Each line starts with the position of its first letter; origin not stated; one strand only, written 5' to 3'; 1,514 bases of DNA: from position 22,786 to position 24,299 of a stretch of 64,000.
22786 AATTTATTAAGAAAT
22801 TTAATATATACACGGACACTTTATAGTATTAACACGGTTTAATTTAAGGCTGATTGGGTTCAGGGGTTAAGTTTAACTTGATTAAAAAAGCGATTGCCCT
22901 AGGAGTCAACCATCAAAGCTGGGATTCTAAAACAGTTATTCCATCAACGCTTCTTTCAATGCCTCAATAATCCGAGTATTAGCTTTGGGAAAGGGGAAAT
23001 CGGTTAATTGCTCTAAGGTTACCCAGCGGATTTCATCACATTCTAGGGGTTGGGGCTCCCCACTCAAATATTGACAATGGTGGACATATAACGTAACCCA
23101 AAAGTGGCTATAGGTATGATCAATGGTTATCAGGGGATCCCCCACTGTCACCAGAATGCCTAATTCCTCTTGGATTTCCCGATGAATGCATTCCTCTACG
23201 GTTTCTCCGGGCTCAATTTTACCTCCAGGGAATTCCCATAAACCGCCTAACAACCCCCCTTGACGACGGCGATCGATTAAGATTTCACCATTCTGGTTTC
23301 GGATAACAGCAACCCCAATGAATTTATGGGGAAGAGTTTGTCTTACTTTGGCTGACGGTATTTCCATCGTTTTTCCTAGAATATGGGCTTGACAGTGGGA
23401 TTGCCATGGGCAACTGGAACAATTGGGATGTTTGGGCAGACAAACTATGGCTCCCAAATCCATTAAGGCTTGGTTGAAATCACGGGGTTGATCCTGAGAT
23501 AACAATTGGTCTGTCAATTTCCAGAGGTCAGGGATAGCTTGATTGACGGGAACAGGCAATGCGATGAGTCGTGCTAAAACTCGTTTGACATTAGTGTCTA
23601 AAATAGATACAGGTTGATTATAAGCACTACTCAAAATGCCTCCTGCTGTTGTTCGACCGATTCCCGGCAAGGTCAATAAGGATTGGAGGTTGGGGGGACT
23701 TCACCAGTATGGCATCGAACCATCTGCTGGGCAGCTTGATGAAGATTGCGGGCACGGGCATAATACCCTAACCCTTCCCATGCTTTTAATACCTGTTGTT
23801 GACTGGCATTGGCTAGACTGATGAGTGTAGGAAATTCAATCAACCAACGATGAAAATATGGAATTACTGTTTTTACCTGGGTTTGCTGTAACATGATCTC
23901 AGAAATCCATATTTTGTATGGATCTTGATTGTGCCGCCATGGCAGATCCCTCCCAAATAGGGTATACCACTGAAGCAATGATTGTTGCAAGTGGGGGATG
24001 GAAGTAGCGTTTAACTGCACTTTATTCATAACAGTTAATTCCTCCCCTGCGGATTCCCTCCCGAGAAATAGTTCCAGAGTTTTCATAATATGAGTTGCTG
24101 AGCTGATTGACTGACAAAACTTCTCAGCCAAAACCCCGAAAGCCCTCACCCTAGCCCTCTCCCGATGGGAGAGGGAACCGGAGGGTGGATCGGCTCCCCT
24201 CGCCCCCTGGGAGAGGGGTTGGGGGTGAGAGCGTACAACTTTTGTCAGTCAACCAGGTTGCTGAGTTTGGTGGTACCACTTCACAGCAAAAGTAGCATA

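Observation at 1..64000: At least about 18 conserved genes are interrupted exactly at homopolymer runs, most likely systematic indel error rather than pseudogenisation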

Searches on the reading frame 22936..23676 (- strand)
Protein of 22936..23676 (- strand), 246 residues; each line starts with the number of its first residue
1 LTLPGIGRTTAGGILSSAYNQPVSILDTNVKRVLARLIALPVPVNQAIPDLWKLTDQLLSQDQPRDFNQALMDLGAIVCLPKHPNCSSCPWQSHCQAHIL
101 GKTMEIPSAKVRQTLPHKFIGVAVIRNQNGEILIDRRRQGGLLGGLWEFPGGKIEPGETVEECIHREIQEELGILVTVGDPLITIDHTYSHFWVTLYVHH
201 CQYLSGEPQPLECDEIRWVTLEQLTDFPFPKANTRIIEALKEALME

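Call 35: search_protein_families(library=pfam, proteins=[window:22936-23676:-])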
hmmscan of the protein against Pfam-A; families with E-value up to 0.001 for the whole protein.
window:22936-23676:- (246 aa): 3 families
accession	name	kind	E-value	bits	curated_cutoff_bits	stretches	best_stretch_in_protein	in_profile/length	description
PF14815.12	NUDIX_4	-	4.2e-35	120.4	35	1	122-239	2-113/113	NUDIX domain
PF00293.34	NUDIX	-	5.9e-22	78.6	21.1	1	122-238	8-132/134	NUDIX domain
PF22327.2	Nudt16-like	-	0.00077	19.9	27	0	143-178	35-67/161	U8 snoRNA-decapping enzyme-like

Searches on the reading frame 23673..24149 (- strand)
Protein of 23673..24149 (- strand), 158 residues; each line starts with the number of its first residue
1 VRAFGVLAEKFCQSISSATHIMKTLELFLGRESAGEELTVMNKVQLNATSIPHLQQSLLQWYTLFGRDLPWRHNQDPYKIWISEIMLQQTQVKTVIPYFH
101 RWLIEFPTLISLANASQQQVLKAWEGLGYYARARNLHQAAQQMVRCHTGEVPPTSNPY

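Call 35: search_protein_families(library=pfam, proteins=[window:23673-24149:-])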
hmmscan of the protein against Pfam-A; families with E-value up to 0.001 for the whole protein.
window:23673-24149:- (158 aa): 1 family
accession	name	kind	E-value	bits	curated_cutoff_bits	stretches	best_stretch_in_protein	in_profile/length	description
PF00730.31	HhH-GPD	-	6.9e-16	59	26.2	1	82-144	1-66/108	HhH-GPD superfamily base excision DNA repair protein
